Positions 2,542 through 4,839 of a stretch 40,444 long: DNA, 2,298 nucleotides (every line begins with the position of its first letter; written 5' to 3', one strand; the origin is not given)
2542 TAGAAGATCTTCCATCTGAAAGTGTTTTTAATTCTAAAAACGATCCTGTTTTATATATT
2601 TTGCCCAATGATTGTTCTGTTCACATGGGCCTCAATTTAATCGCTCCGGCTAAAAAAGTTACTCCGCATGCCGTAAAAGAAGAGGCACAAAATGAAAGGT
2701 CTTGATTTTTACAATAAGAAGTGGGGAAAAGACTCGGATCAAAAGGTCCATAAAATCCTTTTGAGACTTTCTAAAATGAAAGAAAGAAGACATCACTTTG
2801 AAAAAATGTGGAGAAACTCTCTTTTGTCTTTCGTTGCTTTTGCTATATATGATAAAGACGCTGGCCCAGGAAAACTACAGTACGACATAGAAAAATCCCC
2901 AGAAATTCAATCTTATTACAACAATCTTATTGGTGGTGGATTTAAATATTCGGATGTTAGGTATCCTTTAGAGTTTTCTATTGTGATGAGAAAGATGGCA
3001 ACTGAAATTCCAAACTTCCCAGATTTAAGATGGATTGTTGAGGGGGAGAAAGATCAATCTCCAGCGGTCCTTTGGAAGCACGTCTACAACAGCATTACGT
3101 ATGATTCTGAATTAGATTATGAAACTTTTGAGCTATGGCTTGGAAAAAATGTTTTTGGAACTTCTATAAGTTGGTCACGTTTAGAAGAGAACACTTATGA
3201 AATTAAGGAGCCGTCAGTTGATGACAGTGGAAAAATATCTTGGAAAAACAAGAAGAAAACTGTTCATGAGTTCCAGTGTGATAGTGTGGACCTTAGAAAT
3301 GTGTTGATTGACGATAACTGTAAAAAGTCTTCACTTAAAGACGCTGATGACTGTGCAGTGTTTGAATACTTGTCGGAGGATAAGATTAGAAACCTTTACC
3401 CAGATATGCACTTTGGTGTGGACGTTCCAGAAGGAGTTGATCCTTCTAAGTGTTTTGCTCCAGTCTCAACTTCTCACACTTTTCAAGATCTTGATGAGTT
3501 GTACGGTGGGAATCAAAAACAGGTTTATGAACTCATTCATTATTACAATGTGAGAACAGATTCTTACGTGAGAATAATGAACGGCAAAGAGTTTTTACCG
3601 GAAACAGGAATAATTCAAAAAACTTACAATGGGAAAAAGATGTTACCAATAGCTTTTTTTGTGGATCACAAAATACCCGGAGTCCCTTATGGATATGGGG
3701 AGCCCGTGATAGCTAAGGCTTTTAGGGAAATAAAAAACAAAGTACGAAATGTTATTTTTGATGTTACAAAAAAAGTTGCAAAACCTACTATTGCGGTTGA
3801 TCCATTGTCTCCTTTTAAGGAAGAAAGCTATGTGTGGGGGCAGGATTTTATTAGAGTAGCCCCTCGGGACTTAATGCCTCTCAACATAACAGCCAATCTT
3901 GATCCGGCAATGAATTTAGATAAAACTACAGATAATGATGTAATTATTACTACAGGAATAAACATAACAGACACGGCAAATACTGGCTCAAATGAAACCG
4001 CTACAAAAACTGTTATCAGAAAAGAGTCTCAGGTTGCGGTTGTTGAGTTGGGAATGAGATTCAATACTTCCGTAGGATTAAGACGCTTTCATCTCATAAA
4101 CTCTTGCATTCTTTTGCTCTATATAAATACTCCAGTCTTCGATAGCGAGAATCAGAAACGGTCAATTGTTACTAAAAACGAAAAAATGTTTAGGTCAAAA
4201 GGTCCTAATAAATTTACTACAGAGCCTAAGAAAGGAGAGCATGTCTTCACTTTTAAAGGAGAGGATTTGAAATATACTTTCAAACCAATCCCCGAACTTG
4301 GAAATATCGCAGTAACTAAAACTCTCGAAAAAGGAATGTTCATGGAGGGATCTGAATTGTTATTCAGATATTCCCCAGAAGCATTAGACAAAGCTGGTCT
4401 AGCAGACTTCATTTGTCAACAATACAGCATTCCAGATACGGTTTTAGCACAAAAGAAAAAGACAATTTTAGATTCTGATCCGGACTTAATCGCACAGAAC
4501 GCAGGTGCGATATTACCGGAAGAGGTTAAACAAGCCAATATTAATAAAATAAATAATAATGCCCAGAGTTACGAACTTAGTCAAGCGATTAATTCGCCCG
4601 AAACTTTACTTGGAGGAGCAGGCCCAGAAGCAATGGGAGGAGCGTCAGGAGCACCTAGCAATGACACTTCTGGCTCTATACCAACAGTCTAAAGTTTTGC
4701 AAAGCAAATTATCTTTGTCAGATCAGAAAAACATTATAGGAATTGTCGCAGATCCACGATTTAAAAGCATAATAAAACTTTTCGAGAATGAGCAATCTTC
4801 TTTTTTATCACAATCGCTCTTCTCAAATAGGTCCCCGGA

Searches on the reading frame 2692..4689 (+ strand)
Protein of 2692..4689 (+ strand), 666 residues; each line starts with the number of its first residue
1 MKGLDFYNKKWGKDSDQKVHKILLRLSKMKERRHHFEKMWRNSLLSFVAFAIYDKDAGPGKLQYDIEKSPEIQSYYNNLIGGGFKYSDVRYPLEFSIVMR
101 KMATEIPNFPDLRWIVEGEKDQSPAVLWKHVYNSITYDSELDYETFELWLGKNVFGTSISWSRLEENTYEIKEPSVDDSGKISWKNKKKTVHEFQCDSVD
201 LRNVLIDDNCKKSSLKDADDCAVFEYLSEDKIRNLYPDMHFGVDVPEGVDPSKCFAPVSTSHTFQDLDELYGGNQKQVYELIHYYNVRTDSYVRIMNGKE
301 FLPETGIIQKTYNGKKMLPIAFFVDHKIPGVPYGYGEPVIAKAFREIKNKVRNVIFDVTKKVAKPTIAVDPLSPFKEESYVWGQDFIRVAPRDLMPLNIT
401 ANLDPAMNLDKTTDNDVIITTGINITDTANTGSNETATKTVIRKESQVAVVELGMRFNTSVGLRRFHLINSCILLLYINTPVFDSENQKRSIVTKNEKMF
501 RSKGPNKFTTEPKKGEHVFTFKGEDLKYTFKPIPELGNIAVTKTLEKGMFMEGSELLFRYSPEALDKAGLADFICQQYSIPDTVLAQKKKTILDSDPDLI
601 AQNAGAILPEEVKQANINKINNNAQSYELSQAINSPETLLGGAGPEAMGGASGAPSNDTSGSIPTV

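Call 8: search_protein_families(library=pfam, proteins=[window:2692-4689:+], max_evalue=0.01)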
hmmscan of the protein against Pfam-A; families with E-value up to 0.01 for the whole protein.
window:2692-4689:+ (666 aa): 1 family
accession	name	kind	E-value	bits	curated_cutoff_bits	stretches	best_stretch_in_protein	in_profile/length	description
PF16510.12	P22_portal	-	0.0012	17.9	26.1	1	194-287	134-210/594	Phage P22-like portal protein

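Call 39: search_protein_families(library=phrogs, proteins=[window:2692-4689:+], max_evalue=0.001)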
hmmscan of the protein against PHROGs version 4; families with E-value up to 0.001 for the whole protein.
window:2692-4689:+ (666 aa): 1 family
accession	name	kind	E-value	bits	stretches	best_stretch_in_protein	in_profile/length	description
phrog_156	-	head and packaging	3e-05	23.6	1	185-265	137-205/681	portal protein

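Call 83: search_dna_similar(query=window:2692-4689:+, collection=phages, mode=protein, max_rows=12, max_evalue=0.001)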
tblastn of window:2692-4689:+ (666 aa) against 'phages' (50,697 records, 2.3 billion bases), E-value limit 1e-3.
No match.
